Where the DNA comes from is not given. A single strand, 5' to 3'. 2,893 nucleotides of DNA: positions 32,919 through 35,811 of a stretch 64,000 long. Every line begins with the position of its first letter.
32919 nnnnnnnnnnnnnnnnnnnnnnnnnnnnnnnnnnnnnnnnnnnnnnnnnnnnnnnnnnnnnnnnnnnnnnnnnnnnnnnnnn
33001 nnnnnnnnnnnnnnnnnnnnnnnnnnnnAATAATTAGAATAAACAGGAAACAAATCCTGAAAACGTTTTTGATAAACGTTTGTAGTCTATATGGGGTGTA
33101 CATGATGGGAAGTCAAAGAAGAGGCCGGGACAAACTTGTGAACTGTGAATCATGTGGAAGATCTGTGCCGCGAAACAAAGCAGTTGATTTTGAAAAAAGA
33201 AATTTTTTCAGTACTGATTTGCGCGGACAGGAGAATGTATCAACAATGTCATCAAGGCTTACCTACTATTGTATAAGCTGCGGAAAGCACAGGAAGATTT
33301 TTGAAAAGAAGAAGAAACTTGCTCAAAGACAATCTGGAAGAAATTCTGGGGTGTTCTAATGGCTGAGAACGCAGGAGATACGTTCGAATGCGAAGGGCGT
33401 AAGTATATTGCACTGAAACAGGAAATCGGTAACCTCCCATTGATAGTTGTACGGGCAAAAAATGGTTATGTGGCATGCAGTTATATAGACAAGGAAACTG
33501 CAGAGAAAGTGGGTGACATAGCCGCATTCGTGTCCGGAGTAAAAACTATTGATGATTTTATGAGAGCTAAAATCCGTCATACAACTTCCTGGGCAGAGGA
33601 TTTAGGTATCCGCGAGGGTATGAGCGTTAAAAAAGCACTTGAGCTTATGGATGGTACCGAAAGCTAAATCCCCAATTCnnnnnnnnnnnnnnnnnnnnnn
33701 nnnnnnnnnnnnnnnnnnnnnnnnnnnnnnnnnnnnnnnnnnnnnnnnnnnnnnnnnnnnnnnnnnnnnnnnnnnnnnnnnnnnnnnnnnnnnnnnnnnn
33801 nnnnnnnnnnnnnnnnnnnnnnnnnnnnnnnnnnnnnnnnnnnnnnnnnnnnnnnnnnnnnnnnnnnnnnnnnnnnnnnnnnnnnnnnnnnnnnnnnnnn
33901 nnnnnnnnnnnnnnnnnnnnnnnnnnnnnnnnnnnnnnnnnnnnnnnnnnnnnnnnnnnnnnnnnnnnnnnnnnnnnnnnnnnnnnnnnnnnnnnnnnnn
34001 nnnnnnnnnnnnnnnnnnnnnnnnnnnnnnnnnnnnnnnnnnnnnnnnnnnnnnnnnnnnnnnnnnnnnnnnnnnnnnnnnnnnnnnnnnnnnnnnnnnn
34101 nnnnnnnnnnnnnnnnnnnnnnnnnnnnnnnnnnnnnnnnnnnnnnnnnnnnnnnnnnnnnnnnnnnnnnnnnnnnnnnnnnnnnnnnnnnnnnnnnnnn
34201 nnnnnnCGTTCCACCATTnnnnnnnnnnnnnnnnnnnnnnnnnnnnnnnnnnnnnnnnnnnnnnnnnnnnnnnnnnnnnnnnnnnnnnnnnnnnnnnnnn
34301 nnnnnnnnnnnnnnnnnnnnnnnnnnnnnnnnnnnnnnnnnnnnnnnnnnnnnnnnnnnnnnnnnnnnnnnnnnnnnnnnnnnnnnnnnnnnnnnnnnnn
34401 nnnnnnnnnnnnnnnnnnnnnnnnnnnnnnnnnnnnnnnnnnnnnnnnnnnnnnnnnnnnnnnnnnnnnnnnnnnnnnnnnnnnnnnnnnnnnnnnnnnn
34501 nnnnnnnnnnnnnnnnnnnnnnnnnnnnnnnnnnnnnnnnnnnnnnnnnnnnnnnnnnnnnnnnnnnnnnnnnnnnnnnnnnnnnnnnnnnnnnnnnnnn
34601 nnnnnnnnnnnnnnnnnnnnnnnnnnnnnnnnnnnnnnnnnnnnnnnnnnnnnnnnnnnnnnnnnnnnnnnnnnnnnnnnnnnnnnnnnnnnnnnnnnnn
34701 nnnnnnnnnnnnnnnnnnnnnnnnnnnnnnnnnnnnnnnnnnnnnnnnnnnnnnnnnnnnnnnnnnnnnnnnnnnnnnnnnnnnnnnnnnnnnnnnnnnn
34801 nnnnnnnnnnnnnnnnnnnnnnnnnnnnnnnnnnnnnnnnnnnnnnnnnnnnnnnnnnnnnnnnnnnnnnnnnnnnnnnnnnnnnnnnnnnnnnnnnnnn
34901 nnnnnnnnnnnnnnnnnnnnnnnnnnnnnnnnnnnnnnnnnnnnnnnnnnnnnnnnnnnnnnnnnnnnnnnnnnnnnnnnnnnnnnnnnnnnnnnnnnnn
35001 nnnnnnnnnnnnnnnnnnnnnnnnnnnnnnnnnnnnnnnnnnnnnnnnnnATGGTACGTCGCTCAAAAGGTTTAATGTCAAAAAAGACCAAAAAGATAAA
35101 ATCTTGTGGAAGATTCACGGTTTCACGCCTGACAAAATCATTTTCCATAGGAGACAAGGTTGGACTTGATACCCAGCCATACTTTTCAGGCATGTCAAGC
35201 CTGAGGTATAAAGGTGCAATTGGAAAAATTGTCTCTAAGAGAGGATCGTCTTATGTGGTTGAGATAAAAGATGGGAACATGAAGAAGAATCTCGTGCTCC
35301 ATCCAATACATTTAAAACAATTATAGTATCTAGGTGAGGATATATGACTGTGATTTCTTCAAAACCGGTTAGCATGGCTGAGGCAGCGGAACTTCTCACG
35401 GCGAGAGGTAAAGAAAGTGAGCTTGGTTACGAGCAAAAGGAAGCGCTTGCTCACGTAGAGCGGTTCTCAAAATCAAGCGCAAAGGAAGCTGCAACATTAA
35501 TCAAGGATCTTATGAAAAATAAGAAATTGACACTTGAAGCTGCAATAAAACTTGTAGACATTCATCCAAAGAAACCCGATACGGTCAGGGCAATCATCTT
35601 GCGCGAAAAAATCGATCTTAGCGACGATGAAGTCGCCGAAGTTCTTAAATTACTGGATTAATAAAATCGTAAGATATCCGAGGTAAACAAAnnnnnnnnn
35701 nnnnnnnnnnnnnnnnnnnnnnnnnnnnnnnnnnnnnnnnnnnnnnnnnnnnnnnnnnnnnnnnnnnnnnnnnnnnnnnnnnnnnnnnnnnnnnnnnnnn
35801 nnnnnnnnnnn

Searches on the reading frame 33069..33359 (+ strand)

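Call 84: search_protein_families(library=pfam, proteins=[window:33069-33359:+], max_evalue=0.00001)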
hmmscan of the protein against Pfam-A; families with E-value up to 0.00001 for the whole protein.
window:33069-33359:+ (96 aa): 1 family
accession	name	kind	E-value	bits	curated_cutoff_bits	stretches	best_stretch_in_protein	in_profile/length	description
PF01283.25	Ribosomal_S26e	-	8.9e-07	29.8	27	0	16-88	13-94/108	Ribosomal protein S26e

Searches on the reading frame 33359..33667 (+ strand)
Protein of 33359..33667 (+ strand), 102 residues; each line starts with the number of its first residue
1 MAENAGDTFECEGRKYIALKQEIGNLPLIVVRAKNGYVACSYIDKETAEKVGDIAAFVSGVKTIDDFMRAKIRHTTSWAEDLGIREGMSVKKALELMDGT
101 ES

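Call 84: search_protein_families(library=pfam, proteins=[window:33359-33667:+], max_evalue=0.00001)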
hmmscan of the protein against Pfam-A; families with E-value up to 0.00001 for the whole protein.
window:33359-33667:+ (102 aa): 1 family
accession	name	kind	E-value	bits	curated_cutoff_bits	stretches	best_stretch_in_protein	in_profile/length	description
PF08827.16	DUF1805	-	1.2e-17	64.3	29.5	1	39-97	1-64/64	Domain of unknown function (DUF1805)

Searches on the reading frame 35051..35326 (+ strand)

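Call 84: search_protein_families(library=pfam, proteins=[window:35051-35326:+], max_evalue=0.00001)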
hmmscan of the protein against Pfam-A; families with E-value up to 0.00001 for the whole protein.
window:35051-35326:+ (91 aa): 1 family
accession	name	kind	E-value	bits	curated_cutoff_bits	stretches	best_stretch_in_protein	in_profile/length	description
PF01157.24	Ribosomal_L21e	-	1.3e-14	54.2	27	1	10-90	9-98/101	Ribosomal protein L21e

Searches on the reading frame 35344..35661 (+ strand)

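Call 84: search_protein_families(library=pfam, proteins=[window:35344-35661:+], max_evalue=0.00001)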
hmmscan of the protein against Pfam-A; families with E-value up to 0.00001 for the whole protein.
window:35344-35661:+ (105 aa): 1 family
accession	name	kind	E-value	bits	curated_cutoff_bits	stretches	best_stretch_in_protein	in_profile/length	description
PF03874.21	RNA_pol_Rpb4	-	2e-09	38.2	25.6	1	23-104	31-112/116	RNA polymerase Rpb4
